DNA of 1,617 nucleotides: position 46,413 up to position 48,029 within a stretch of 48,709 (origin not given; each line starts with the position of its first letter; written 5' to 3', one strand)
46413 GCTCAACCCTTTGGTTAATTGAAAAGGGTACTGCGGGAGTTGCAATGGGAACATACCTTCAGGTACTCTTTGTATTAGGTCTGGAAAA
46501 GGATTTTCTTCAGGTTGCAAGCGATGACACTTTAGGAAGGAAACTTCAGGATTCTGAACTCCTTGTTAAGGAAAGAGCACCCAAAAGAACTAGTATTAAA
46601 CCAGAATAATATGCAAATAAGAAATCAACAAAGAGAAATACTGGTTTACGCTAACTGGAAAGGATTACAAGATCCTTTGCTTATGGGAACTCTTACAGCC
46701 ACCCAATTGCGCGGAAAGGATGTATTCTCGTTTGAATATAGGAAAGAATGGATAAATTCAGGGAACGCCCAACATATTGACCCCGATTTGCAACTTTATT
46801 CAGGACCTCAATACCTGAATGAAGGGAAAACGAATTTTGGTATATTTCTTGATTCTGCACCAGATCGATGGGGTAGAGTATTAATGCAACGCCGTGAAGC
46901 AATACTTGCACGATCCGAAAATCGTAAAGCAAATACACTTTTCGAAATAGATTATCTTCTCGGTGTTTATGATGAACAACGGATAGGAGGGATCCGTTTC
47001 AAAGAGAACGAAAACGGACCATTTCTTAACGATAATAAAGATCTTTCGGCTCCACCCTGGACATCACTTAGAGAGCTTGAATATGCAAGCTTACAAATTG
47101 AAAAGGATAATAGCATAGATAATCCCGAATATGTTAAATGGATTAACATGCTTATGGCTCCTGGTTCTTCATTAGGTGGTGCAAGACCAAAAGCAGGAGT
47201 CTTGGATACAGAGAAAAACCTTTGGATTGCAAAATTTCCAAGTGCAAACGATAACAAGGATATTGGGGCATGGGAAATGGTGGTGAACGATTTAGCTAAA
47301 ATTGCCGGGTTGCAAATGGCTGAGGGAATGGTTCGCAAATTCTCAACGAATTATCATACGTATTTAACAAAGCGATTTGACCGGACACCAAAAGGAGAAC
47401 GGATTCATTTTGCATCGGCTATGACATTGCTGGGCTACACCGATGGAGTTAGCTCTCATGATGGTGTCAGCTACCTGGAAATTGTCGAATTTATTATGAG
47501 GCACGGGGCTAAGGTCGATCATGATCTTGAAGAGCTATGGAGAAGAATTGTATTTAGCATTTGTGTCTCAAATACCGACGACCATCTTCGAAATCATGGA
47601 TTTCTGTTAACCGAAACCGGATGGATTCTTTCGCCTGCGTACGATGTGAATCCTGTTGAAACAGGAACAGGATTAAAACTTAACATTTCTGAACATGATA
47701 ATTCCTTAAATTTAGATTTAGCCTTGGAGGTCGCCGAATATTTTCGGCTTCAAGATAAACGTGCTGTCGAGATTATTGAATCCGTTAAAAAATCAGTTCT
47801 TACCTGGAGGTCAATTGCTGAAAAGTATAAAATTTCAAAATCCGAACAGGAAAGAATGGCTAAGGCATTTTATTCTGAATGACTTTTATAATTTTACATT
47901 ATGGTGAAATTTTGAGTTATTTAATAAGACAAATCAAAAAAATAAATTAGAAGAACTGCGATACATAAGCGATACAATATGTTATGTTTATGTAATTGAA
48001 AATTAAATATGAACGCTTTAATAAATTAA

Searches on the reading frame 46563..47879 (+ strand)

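Call 91: search_protein_families(library=pfam, proteins=[window:46563-47879:+], max_evalue=0.00001)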
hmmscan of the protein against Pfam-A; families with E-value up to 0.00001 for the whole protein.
window:46563-47879:+ (439 aa): 1 family
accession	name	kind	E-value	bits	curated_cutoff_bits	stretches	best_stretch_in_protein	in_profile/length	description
PF07804.18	HipA_C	-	3.8e-48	164.4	30.5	1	202-412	1-209/213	HipA-like C-terminal domain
